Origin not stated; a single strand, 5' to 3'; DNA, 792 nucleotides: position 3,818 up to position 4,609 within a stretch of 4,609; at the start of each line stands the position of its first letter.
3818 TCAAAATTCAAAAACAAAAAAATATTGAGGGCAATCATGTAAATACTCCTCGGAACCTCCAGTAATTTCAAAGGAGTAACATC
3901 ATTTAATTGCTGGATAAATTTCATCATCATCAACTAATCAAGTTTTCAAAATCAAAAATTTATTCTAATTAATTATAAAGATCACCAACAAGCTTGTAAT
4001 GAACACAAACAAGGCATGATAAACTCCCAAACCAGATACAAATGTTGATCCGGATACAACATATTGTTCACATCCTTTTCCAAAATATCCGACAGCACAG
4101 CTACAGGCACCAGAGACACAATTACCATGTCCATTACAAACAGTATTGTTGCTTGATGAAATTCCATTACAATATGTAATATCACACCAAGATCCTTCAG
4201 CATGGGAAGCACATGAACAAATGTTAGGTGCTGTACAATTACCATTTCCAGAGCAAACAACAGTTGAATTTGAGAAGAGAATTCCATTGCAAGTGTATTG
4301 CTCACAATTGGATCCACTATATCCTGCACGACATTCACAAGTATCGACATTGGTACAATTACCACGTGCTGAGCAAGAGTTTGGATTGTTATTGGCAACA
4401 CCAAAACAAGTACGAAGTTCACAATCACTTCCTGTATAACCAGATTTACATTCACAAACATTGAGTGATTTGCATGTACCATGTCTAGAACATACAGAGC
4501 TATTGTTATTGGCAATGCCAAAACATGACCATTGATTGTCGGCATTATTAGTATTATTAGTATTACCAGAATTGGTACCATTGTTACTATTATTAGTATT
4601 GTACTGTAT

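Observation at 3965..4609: A GPI-anchor-like surface protein with four tandem tenascin-type EGF modules and an Asn-rich linker.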

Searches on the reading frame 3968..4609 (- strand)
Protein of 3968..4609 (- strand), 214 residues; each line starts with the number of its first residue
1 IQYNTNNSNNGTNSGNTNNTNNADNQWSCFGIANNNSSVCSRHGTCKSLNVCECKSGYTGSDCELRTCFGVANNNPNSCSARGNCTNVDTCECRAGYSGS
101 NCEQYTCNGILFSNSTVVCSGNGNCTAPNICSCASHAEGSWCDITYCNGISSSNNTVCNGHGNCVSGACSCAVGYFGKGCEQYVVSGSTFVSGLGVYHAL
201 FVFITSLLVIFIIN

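Call 4: search_protein_families(library=pfam, max_evalue=1, proteins=[window:3968-4609:-])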
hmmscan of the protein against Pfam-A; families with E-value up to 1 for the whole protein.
seq(214 aa): 11 families
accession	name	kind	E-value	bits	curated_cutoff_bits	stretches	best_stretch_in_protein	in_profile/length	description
PF07974.19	EGF_2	-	9.3e-17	61.5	22.1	4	35-63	4-32/32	EGF-like domain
PF23106.1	EGF_Teneurin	-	3.1e-16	59.6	24.3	3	40-64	5-28/30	Teneurin-like EGF domain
PF25024.1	EGF_TEN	-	2.2e-14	54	65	2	78-183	2-93/234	Teneurin EGF domain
PF00008.33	EGF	-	7.5e-05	23.4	21.5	3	35-61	4-31/32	EGF-like domain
PF21795.3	JAG1-like_EGF2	-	0.00015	22.2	27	1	42-64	1-23/25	Protein jagged-1-like, atypical EGF2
PF25820.1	DUF7949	-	0.001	19.7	27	2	41-64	10-32/35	Domain of unknown function (DUF7949)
PF23301.1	EGF_PEAR1L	-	0.042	14.3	37.5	1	42-65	14-37/49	Platelet endothelial aggregation receptor 1-like, EGF domain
PF23105.1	EGF_integrin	-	0.057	13.9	27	1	153-173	11-31/45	Integrin EGF domain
PF12661.13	hEGF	-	0.062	14.2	29.3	1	40-58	1-22/22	Human growth factor-like EGF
PF21700.4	EGF_DL_JAG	-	0.084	13.4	27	2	42-63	1-22/26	Delta-like/Jagged, EGF-like domain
PF00053.31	EGF_laminin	-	0.096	13.3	21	0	147-182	3-33/49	Laminin EGF domain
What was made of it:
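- On EGF-like domain (Pfam EGF_2, PF07974): 61.5 bits against a cut-off of 22.1, E=9.3e-17, 4 stretches (call 4).
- On Teneurin-like EGF (PF23106) / teneurin EGF region (PF25024): The 234-position region model PF25024 scores 54 against 65, so it is not met (call 4).
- Closest known: Teneurin EGF region. Same: This is the best-matching curated module type after EGF_2 (call 4).
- Checked: The EGF assignment is significant: Pfam EGF_2 E=9.3e-17 with 4 stretches, and EGF_Teneurin E=3.1e-16 (call 4).
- EGF_Teneurin scores 59.6 against 24.3 (call 4).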

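Call 6: find_homologous_proteins(query=window:3968-4546:-)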
Query seq(193 aa) (193 aa): 1 proteins with E <= 0.001 among 41 candidates.
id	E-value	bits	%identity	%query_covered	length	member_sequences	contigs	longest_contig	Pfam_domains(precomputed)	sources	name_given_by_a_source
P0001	2.5e-19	88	34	73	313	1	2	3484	PF00415.25,PF07974.20,PF25024.1,PF23301.2,PF23106.2,PF25390.2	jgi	jgi:hypothetical protein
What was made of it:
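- Tried and rejected: The word index found only one weak relative (call 6).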

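Call 22: search_protein_representatives(protein=window:3968-4546:-)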
Query: 193 residues. Proteins with E-value up to 0.001 (for the whole library): 2360; up to 1e-10: 994; up to 1e-30: 314. The best 150 are listed.
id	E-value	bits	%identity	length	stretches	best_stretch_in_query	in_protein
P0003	0.0e+00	1484.2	45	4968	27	8-162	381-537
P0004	0.0e+00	1435.9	45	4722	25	8-160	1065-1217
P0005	0.0e+00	1360.9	44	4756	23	8-161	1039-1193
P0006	0.0e+00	1319.9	42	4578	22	8-160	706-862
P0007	0.0e+00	1020.1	41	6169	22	7-159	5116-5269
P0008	5.4e-299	999.9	41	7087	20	8-160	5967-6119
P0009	1.5e-282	946.2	44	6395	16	6-160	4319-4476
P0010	2.2e-281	942.4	42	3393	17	8-159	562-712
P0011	3.3e-262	879.7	43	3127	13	5-160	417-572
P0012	3.3e-259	869.9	40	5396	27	6-150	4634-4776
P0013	3.3e-251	843.8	41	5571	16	8-163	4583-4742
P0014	5.5e-246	826.7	43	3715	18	20-164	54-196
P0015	4.8e-241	810.6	46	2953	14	8-161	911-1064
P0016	1.2e-228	770.1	43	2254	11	6-162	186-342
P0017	2.2e-215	726.8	44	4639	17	5-160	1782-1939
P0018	1.0e-213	721.3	45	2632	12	6-162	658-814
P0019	2.1e-202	684.4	47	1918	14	6-128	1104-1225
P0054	3.4e-113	393.1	43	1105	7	6-161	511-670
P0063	1.7e-106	371.2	38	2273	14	8-162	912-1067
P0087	1.3e-89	316.0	44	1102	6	7-151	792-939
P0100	7.1e-81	287.5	40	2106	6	7-160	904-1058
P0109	1.9e-76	273.0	43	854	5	6-115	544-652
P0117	4.8e-74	265.2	45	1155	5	7-164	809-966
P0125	3.1e-71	256.0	41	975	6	6-159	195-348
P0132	1.7e-68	247.0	46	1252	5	6-145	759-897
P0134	9.8e-68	244.6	41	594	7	3-82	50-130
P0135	1.6e-67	243.9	46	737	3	5-160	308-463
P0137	6.8e-67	241.8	47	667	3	29-160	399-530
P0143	1.3e-65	237.7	44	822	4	8-193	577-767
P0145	5.4e-65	235.6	44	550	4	15-144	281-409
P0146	4.4e-64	232.7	42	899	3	8-190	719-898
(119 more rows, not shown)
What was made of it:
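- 2360 related clusters were found, 314 of them at E<=1e-30 (call 22). The family is large (call 22), and the architecture is modular and repetitive.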

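Call 24: list_cluster_members(proteins=[P0003, P0004, P0007, P0019, P0143, P0146, P0137, P0135, P0145, P0134])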
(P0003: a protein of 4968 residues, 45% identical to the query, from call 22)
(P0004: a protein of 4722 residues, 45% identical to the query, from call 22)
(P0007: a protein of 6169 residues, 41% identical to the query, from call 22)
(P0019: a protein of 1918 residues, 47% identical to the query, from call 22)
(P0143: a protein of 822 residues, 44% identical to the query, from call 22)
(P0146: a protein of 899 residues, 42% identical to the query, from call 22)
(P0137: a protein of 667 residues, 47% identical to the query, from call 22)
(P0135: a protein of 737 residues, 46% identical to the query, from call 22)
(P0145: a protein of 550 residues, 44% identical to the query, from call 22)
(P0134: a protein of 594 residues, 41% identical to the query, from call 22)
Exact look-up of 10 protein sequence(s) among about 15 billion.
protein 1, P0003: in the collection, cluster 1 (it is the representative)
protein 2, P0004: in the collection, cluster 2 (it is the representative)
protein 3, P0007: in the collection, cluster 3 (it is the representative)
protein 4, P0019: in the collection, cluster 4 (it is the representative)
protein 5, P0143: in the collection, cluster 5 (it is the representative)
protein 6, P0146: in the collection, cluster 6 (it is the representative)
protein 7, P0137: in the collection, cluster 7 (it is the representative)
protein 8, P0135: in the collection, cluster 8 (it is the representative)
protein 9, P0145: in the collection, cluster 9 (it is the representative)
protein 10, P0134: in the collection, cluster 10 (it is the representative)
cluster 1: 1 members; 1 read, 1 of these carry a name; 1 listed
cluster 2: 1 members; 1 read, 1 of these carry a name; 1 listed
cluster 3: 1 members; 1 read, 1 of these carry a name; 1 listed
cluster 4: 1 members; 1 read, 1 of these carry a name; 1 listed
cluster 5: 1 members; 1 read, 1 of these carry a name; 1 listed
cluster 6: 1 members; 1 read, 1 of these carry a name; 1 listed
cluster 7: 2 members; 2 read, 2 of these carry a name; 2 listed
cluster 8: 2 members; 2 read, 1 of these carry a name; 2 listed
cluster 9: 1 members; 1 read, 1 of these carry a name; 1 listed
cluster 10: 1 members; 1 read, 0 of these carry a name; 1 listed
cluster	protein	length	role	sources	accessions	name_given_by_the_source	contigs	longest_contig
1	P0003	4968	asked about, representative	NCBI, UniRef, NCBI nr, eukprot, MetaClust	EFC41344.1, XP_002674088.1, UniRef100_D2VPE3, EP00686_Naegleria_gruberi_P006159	predicted protein [Naegleria gruberi] | Predicted protein n=1 Tax=Naegleria gruberi TaxID=5762 RepID=D2VPE3_NAEGR | uncharacterized protein NAEGRDRAFT_51207 [Naegleria gruberi]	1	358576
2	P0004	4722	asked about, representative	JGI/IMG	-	hypothetical protein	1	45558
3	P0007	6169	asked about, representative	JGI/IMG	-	alpha-tubulin suppressor-like RCC1 family protein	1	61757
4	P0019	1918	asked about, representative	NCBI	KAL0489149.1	hypothetical protein AKO1_013870, partial [Acrasis kona]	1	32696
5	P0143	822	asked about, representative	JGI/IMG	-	hypothetical protein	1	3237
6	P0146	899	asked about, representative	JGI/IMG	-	hypothetical protein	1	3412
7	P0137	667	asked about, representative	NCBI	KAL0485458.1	von Willebrand factor D and EGF domain-containing protein, partial [Acrasis kona]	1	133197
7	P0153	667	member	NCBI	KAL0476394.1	tenascin-X, partial [Acrasis kona]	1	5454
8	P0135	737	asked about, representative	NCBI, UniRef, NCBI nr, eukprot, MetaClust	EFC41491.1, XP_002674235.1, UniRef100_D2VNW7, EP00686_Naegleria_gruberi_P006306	predicted protein [Naegleria gruberi] | Predicted protein n=1 Tax=Naegleria gruberi TaxID=5762 RepID=D2VNW7_NAEGR | uncharacterized protein NAEGRDRAFT_70644 [Naegleria gruberi]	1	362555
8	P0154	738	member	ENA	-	-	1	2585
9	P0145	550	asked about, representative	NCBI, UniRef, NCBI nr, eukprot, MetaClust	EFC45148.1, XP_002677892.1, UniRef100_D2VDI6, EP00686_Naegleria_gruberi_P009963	predicted protein [Naegleria gruberi] | Predicted protein n=1 Tax=Naegleria gruberi TaxID=5762 RepID=D2VDI6_NAEGR | uncharacterized protein NAEGRDRAFT_48621 [Naegleria gruberi]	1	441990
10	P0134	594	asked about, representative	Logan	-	-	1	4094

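Call 26: search_solved_structures(query=window:3968-4546:-, max_evalue=0.001, show_alignments=2)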
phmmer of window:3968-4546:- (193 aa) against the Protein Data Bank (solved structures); distinct sequences matched with E-value up to 0.001: 10.
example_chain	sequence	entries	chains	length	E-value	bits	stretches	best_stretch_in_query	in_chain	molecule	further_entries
9ufe_AA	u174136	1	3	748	8.7e-09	38.9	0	16-55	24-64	Tubular mastigoneme protein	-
9g2h_A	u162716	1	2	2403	1.1e-07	35.4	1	54-161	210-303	Teneurin transmembrane protein 2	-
9g2f_A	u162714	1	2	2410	1.1e-07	35.3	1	53-161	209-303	Teneurin transmembrane protein 2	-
9g41_A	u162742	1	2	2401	4.5e-07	33.4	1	53-161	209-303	Teneurin transmembrane protein 2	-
9g42_A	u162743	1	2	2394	5.2e-07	33.2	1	54-161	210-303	Teneurin transmembrane protein 2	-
2ygq_A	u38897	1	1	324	6.5e-06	29.6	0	19-162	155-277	WNT INHIBITORY FACTOR 1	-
8r54_A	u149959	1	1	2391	0.00027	24.3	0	55-161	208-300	Teneurin-3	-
9ufe_CA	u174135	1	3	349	0.00032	24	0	18-87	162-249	OCM3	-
8r50_B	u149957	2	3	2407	0.00045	23.5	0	55-161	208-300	Teneurin-3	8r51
9igs_A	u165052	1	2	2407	0.00045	23.5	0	55-161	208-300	Isoform A1B1 of Teneurin-3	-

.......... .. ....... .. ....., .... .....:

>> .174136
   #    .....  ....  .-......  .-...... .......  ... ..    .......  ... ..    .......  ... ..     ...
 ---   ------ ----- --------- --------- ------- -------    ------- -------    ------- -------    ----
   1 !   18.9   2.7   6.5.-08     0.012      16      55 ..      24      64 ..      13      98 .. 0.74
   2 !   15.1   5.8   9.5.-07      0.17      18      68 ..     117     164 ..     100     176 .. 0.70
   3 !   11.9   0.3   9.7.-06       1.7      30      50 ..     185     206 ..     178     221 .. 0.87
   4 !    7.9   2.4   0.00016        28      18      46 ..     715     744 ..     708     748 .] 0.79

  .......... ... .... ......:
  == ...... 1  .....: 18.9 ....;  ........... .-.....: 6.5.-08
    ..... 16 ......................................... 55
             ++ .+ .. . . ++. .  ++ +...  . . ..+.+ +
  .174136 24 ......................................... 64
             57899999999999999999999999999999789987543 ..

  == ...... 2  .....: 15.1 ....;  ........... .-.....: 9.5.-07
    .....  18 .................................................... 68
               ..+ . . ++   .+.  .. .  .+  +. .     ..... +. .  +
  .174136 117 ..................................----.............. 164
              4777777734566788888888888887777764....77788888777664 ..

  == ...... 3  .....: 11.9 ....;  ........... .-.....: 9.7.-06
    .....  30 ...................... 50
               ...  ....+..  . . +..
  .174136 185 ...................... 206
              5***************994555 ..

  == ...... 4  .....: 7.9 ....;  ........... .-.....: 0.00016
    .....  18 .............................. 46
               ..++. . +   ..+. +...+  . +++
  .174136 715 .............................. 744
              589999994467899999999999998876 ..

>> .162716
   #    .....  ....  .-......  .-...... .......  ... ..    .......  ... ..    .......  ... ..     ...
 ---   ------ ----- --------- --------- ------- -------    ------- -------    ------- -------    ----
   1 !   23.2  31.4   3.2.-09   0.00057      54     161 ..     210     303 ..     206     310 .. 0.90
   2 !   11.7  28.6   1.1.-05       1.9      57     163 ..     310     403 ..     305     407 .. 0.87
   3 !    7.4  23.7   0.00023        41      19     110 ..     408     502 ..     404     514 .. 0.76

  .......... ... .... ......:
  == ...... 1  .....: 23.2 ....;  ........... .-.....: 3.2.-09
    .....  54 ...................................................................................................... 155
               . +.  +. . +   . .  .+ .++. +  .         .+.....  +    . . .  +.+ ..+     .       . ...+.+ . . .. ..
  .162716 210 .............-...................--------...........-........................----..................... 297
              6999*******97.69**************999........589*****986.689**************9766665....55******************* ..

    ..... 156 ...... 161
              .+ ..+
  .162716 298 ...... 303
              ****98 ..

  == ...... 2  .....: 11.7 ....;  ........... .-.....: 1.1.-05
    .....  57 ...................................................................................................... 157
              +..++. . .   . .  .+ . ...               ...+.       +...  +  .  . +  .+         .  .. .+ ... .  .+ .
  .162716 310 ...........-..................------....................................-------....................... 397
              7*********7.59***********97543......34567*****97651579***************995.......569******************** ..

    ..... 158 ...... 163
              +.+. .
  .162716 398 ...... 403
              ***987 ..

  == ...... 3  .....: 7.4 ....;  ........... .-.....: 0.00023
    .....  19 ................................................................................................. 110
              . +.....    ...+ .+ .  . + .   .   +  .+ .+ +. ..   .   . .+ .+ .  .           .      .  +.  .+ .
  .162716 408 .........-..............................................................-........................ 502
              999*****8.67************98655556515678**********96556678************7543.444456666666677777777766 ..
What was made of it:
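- On Plasmodium P25/P28 family: No P25/P28 chain is among the 10 PDB sequence hits at E<=0.001 (call 26).
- Closest known: Teneurin EGF region. Same: Teneurin-2 and teneurin-3 chains are among the top solved-structure sequence hits, with teneurin-2 at about 1e-7 (call 26).
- Closest known: Plasmodium P25/P28 ookinete surface proteins. Different: No detectable sequence relationship: no P25/P28 chain is among the PDB sequence hits at E<=0.001 (call 26).
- Closest known: Giardia 'tenascins'. Same: The mastigoneme protein is the best solved-structure sequence hit, E=8.7e-9 (call 26).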

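Call 37: find_homologous_proteins(query=A1, max_evalue=1e-10)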
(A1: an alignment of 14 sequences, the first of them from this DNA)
Query A1 (14 sequences) (193 aa, profile of the alignment): 37 proteins with E <= 1e-10 among 862 candidates.
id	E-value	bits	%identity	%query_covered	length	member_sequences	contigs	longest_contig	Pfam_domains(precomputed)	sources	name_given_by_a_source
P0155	1.1e-54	203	37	80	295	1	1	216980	PF07974.20,PF25024.1,PF23301.2,PF23106.2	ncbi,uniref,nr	ncbi:hypothetical protein C9374_011802 [Naegleria lovaniensis]|uniref:EGF-like domain-containing pro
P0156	6.3e-53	197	37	89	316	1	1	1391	PF07974.20,PF25024.1,PF23301.2,PF23106.2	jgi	jgi:hypothetical protein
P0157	1.4e-45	173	34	96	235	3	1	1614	PF07974.20,PF25024.1,PF23301.2,PF21795.4,PF23106.2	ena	-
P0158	2.6e-44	169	41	98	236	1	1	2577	PF21700.4,PF07974.20,PF25024.1,PF00008.34,PF23301.2,PF21795.4,PF23106.2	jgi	jgi:Notch-like protein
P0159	3.0e-44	169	37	76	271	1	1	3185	PF21700.4,PF07974.20,PF25024.1,PF23301.2,PF21795.4,PF23106.2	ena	-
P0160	7.7e-42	161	42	81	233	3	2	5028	PF07974.20,PF25024.1,PF23301.2,PF23106.2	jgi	jgi:hypothetical protein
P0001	2.7e-38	149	34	73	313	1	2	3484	PF00415.25,PF07974.20,PF25024.1,PF23301.2,PF23106.2,PF25390.2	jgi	jgi:hypothetical protein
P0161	2.1e-33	134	43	65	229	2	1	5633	PF07974.20,PF25024.1,PF23301.2,PF23106.2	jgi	jgi:hypothetical protein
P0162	4.4e-33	133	42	65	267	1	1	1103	PF00415.25,PF21700.4,PF07974.20,PF25024.1,PF23301.2,PF21795.4,PF23106.2,PF25390.2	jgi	jgi:hypothetical protein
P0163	4.9e-31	126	42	61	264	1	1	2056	PF07974.20,PF25024.1,PF23301.2,PF23106.2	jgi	-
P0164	2.1e-30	124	44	67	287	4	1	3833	PF07974.20,PF25024.1,PF23301.2,PF23106.2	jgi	jgi:hypothetical protein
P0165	2.2e-30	124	42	61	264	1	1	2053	PF07974.20,PF25024.1,PF23301.2,PF23106.2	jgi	jgi:hypothetical protein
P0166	1.5e-29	121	38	74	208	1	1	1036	PF07974.20,PF25024.1,PF00008.34,PF23301.2,PF23106.2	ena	-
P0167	1.6e-28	118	46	61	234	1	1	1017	PF07974.20,PF25024.1,PF23301.2,PF00188.33,PF23106.2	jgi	-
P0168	1.8e-27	114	38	90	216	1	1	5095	PF07974.20,PF25024.1,PF23301.2,PF23106.2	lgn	-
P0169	2.8e-27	114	44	59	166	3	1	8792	PF21700.4,PF07974.20,PF25024.1,PF23301.2,PF21795.4,PF23106.2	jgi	jgi:hypothetical protein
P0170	2.9e-26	110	40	63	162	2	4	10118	PF00415.25,PF07974.20,PF25024.1,PF23301.2,PF23106.2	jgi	jgi:hypothetical protein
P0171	4.5e-26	110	47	52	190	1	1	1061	PF07974.20,PF25024.1,PF23301.2,PF23106.2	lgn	-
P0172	1.5e-25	108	45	56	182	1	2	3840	PF07974.20,PF25024.1,PF23301.2,PF21795.4,PF23106.2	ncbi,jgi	jgi:hypothetical protein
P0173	2.5e-25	107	38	69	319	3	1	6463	PF07974.20,PF25024.1,PF23301.2,PF03351.23,PF23106.2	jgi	jgi:hypothetical protein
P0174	2.7e-25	107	43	54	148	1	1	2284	PF07974.20,PF25024.1,PF00008.34,PF23106.2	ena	-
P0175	3.0e-24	104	32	67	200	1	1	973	PF00415.25,PF13540.13,PF07974.20,PF25024.1,PF23301.2,PF23106.2,PF25390.2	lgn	-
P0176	1.2e-23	102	36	55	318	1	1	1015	PF07974.20,PF25024.1,PF23301.2,PF23106.2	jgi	-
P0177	2.0e-23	101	40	51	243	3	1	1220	PF25820.2,PF07974.20,PF25024.1,PF00008.34,PF23301.2,PF23106.2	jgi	jgi:hypothetical protein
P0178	1.7e-22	98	42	55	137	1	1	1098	PF07974.20,PF23301.2,PF23106.2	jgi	jgi:hypothetical protein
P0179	3.0e-21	94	37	53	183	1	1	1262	PF07974.20,PF23301.2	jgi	jgi:hypothetical protein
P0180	2.1e-19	88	41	51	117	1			PF07974.20,PF25024.1,PF23106.2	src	-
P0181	2.8e-18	84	35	60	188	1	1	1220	PF21700.4,PF07974.20,PF25024.1,PF23301.2,PF21795.4,PF23106.2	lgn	-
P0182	1.0e-17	83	50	41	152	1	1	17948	PF07974.20,PF25024.1,PF21795.4,PF23106.2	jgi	jgi:hypothetical protein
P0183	1.1e-17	82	40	40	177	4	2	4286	PF00415.25,PF13540.13,PF07974.20,PF25024.1,PF00008.34,PF23301.2,PF21795.4,PF23106.2,PF25390.2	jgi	jgi:hypothetical protein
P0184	5.0e-17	80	43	40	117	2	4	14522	PF07974.20,PF25024.1,PF23301.2,PF23106.2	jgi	jgi:hypothetical protein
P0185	4.8e-16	77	42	40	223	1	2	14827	PF00415.25,PF13540.13,PF07974.20,PF25024.1,PF23106.2,PF25390.2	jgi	jgi:hypothetical protein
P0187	5.9e-15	74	45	39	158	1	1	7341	PF07974.20,PF23301.2,PF23106.2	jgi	jgi:hypothetical protein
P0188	2.9e-14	71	37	40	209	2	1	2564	PF00415.25,PF07974.20,PF25024.1,PF23106.2,PF25390.2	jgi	jgi:hypothetical protein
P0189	1.1e-12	66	44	39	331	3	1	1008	PF07974.20,PF23301.2,PF23106.2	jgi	-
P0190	1.3e-11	63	29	67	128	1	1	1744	PF23106.2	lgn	-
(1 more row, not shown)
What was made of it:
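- Tried and rejected: The exhaustive search (call 22) and a profile search (call 37) were needed.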

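Call 41: list_cluster_members(proteins=[P0054, P0063, P0087, P0100, P0109, P0117, P0125, P0132, P0018, P0005])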
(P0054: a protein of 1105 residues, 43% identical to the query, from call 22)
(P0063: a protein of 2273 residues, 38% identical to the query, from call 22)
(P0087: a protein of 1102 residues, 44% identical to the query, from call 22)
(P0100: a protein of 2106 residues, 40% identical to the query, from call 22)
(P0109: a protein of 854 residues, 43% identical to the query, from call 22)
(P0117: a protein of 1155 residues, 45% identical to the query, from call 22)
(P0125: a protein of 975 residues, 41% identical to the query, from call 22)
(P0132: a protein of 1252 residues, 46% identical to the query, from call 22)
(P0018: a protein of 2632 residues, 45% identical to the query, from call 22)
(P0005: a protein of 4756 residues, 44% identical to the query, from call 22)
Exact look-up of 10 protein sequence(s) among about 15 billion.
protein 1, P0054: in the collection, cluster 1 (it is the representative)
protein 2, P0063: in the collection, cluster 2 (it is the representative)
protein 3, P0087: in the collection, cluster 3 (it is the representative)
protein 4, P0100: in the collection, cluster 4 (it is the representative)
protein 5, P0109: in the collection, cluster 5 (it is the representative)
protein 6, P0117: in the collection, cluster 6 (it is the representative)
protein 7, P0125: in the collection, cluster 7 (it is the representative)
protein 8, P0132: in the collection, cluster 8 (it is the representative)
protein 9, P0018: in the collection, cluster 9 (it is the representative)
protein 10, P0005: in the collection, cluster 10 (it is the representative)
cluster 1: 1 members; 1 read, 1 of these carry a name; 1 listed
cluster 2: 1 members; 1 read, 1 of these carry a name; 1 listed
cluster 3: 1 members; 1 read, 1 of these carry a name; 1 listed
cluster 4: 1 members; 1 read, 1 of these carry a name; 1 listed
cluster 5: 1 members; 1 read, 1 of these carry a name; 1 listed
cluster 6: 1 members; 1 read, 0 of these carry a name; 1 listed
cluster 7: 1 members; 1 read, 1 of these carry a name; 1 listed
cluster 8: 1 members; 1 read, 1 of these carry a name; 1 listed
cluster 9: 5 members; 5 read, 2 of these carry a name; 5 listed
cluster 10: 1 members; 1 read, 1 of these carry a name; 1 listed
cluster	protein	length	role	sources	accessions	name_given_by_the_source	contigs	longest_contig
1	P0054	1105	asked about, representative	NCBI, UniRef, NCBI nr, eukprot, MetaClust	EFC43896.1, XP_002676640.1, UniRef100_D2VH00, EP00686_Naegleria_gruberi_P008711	hypothetical protein NAEGRDRAFT_49505 [Naegleria gruberi] | EGF-like domain-containing protein n=1 Tax=Naegleria gruberi TaxID=5762 RepID=D2VH00_NAEGR | uncharacterized protein NAEGRDRAFT_49505 [Naegleria gruberi]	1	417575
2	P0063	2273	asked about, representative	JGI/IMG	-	hypothetical protein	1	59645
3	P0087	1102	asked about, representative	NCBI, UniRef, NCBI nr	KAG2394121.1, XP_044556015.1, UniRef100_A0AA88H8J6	hypothetical protein C9374_003885 [Naegleria lovaniensis] | EGF-like domain-containing protein n=1 Tax=Naegleria lovaniensis TaxID=51637 ... | uncharacterized protein C9374_003885 [Naegleria lovaniensis]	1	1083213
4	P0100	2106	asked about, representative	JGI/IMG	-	hypothetical protein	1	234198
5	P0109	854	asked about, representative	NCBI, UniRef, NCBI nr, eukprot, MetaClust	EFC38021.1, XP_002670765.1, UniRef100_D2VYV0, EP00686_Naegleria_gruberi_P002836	predicted protein [Naegleria gruberi] | Predicted protein n=1 Tax=Naegleria gruberi TaxID=5762 RepID=D2VYV0_NAEGR | uncharacterized protein NAEGRDRAFT_59621 [Naegleria gruberi]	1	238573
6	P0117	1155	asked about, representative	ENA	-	-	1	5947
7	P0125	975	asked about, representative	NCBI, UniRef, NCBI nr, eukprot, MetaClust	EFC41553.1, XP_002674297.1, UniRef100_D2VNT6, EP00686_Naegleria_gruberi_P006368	predicted protein [Naegleria gruberi] | Predicted protein n=1 Tax=Naegleria gruberi TaxID=5762 RepID=D2VNT6_NAEGR | uncharacterized protein NAEGRDRAFT_70613 [Naegleria gruberi]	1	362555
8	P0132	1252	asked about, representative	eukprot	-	gene7655-11975_t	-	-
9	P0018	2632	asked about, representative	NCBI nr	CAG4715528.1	unnamed protein product [Naegleria fowleri]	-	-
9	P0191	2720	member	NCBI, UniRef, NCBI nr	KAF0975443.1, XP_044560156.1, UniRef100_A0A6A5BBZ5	hypothetical protein FDP41_005437 [Naegleria fowleri] | Uncharacterized protein n=1 Tax=Naegleria fowleri TaxID=5763 RepID=A0A6A5BBZ5_NAEFO | uncharacterized protein FDP41_005437 [Naegleria fowleri]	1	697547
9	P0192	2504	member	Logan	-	-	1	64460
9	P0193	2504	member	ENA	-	-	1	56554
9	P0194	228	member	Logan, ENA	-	-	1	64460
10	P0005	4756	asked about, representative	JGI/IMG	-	hypothetical protein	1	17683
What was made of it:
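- Named relatives are N. gruberi, N. fowleri, N. lovaniensis and Acrasis kona proteins (calls 24, 37, 41).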
